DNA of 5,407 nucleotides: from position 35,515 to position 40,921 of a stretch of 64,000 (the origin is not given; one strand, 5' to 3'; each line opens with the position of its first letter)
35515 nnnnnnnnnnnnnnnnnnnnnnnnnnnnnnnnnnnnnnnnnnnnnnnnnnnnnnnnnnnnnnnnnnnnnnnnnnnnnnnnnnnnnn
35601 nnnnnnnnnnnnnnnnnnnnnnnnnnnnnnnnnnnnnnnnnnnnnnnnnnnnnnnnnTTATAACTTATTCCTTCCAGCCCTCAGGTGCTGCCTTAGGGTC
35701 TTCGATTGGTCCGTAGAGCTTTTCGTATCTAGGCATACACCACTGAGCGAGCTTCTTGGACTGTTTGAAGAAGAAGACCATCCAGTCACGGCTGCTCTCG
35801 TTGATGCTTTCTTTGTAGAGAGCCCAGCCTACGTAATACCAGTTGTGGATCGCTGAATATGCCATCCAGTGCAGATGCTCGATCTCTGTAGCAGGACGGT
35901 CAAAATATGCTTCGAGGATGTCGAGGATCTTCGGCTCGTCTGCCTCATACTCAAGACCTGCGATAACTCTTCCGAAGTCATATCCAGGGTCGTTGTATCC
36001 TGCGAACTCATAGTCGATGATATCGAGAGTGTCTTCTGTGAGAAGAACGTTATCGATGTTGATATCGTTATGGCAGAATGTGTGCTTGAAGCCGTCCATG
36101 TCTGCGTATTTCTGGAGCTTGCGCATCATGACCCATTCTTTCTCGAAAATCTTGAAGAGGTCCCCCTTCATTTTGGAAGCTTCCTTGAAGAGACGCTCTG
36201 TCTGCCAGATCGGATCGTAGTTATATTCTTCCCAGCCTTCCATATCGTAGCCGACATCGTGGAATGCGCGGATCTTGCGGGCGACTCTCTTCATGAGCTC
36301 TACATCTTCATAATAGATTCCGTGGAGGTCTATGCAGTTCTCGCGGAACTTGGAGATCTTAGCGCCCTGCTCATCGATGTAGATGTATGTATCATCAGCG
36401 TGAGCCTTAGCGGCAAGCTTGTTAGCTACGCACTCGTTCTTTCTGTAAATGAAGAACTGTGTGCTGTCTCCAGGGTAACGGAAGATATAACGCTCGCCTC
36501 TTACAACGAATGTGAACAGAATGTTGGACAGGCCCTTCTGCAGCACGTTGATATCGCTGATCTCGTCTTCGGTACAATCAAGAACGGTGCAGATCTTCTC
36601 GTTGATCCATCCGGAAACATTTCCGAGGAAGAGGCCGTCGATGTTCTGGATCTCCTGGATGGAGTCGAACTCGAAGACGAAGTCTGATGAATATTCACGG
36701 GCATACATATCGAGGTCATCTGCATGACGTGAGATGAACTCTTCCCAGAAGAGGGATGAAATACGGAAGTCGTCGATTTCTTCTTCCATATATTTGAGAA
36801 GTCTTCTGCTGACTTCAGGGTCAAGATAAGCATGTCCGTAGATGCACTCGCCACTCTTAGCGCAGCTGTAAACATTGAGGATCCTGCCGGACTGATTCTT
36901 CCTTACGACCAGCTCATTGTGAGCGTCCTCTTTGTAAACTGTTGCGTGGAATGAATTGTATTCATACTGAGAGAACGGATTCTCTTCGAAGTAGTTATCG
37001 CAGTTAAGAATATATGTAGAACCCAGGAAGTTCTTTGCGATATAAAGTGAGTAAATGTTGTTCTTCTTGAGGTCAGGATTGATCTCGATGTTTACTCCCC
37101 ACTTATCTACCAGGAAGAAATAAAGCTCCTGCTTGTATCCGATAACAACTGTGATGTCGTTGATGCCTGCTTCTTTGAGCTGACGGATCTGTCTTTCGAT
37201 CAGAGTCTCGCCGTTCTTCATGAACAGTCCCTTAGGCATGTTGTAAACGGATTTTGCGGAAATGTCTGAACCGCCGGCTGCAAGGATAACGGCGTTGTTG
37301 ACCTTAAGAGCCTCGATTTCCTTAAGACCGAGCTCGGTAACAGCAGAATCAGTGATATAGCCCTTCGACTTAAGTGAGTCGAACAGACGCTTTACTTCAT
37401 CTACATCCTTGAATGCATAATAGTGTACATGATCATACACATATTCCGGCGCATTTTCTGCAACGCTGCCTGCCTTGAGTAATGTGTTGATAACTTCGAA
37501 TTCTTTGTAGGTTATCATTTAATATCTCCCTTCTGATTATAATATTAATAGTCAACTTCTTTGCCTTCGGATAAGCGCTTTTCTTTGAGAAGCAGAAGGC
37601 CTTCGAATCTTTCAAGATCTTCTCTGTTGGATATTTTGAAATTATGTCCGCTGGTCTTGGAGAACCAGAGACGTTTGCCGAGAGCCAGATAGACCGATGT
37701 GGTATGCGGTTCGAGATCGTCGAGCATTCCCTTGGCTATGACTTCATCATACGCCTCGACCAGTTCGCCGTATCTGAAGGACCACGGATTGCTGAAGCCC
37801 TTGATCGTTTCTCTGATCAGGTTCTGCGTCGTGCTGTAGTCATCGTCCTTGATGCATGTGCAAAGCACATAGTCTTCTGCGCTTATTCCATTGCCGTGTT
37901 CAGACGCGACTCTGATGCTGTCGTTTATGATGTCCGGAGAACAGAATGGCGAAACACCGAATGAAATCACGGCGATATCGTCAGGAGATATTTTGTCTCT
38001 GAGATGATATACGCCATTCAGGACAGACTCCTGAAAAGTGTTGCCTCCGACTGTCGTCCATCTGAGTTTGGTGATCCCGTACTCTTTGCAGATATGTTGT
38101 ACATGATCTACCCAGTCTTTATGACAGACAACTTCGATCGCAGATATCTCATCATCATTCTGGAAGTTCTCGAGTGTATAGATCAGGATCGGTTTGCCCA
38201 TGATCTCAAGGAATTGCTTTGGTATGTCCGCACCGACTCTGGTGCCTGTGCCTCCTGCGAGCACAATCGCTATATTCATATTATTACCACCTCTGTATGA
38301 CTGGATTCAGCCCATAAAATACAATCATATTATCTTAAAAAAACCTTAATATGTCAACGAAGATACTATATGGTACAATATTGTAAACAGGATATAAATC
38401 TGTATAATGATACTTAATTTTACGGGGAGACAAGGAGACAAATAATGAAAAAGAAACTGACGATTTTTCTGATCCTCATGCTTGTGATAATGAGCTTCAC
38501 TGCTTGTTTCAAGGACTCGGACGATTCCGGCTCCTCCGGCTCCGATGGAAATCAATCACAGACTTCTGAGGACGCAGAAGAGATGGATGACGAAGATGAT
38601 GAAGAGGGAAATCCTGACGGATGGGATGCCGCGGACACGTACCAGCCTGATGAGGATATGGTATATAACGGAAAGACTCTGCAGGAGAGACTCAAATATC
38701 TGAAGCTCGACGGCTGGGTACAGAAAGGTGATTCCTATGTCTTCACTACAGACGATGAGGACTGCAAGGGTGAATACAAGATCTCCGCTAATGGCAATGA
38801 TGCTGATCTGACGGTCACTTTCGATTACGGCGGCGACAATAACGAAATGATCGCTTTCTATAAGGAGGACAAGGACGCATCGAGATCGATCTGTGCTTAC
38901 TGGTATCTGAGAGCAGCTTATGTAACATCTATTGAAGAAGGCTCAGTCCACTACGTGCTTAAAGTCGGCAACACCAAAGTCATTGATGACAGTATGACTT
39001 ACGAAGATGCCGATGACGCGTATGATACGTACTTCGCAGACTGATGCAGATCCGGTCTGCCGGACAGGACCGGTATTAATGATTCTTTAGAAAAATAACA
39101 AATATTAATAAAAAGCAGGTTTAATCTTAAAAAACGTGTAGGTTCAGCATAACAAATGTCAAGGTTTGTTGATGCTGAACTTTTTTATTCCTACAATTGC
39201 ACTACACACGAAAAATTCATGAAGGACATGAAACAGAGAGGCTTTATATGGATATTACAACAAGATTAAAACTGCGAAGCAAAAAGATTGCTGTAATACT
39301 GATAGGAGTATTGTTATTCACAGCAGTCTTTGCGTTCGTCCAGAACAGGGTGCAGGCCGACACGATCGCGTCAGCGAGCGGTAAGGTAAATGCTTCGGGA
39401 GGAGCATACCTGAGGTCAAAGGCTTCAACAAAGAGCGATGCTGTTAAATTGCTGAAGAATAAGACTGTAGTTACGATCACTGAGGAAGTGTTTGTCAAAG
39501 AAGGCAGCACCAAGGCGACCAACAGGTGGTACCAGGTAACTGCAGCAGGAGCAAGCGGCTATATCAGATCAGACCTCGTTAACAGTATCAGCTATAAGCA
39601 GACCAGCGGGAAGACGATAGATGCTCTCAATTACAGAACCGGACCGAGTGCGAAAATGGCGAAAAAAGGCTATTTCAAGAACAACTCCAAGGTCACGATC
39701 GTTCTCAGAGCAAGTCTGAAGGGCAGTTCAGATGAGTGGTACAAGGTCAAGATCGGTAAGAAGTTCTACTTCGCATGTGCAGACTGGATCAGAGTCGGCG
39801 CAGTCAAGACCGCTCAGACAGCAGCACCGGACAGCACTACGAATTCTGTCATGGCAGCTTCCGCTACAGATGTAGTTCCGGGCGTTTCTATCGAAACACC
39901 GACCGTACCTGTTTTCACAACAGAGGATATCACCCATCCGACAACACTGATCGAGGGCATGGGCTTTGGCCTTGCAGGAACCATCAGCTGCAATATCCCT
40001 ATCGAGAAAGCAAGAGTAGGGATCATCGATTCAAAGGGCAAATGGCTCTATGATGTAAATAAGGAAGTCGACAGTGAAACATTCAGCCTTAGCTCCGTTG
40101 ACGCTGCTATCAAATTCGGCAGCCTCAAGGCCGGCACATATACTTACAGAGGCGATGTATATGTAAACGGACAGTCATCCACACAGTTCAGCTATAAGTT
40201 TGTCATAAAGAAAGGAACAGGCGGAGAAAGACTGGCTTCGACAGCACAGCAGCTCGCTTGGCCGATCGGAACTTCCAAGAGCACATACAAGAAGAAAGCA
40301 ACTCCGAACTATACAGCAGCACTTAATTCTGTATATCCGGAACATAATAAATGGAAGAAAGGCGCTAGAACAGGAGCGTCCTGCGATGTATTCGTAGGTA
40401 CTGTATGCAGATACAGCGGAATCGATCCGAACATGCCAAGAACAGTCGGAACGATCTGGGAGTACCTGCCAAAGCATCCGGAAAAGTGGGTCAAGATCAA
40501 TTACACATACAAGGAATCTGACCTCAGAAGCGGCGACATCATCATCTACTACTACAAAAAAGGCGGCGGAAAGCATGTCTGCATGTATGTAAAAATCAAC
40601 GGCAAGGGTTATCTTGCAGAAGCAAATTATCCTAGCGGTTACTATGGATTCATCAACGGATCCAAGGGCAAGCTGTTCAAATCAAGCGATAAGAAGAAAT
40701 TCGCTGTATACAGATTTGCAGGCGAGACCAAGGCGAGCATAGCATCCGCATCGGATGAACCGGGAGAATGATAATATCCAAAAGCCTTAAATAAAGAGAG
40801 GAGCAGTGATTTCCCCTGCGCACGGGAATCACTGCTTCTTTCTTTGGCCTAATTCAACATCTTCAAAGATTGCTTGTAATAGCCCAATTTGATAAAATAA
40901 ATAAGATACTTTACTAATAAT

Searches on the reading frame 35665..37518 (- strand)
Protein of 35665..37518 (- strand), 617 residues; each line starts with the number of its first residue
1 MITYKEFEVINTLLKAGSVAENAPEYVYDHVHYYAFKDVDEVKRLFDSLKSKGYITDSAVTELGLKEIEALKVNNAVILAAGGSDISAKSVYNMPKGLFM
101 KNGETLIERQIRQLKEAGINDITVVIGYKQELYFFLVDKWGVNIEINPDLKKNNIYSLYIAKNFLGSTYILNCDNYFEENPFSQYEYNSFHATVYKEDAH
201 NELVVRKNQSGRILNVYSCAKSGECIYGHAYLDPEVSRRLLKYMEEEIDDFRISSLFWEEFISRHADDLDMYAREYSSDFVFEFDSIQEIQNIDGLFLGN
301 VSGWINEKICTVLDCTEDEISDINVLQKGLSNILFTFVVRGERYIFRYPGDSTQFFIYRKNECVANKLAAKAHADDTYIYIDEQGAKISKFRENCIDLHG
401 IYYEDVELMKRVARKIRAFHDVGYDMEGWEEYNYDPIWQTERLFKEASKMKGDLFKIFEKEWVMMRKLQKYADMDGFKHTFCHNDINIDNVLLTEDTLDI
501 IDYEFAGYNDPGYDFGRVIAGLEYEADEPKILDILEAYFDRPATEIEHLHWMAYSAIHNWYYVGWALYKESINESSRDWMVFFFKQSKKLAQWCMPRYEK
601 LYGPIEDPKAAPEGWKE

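Call 34: search_protein_families(library=pfam, proteins=[window:35665-37518:-], max_evalue=0.00001)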
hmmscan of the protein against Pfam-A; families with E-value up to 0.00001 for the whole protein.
window:35665-37518:- (617 aa): 3 families
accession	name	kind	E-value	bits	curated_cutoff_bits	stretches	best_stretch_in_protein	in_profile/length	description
PF01633.27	Choline_kinase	-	2.6e-17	63.5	29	1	324-545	2-232/300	Choline/ethanolamine kinase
PF01636.29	APH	-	3.6e-12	47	23.2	1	406-543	94-235/239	Phosphotransferase enzyme family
PF12804.13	NTP_transf_3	-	2.8e-07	31.3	27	1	76-177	1-98/160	MobA-like NTP transferase domain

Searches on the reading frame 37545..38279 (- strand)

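Call 34: search_protein_families(library=pfam, proteins=[window:37545-38279:-], max_evalue=0.00001)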
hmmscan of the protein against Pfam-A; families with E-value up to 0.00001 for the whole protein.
window:37545-38279:- (244 aa): 2 families
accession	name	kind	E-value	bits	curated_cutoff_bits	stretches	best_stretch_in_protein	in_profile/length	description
PF01128.25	IspD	-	2.4e-19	70.4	27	1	3-226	2-216/221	2-C-methyl-D-erythritol 4-phosphate cytidylyltransferase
PF12804.13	NTP_transf_3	-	8.1e-10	39.5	27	1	4-132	1-118/160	MobA-like NTP transferase domain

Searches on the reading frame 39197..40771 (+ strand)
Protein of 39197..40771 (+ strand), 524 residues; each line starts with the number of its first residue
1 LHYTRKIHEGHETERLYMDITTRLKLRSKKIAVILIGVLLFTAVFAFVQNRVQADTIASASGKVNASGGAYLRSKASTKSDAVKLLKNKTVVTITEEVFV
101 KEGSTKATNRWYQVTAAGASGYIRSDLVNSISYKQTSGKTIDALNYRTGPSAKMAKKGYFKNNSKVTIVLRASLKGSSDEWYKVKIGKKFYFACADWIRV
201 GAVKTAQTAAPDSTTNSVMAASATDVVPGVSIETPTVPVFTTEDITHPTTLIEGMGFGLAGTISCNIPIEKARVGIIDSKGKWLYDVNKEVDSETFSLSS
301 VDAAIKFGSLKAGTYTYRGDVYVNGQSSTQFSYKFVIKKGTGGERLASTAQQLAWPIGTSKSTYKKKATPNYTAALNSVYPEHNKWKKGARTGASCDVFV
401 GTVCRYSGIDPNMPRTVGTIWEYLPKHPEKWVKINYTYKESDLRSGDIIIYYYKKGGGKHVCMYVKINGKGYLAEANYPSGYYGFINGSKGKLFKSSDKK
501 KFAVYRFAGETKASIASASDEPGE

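Call 35: search_protein_families(library=pfam, proteins=[window:39197-40771:+], max_evalue=0.00001)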
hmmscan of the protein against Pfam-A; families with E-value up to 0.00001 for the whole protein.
window:39197-40771:+ (524 aa): 1 family
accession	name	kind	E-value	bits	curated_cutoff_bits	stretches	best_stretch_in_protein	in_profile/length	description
PF08239.17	SH3_3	-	1.3e-11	44.9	27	1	68-128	1-53/54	Bacterial SH3 domain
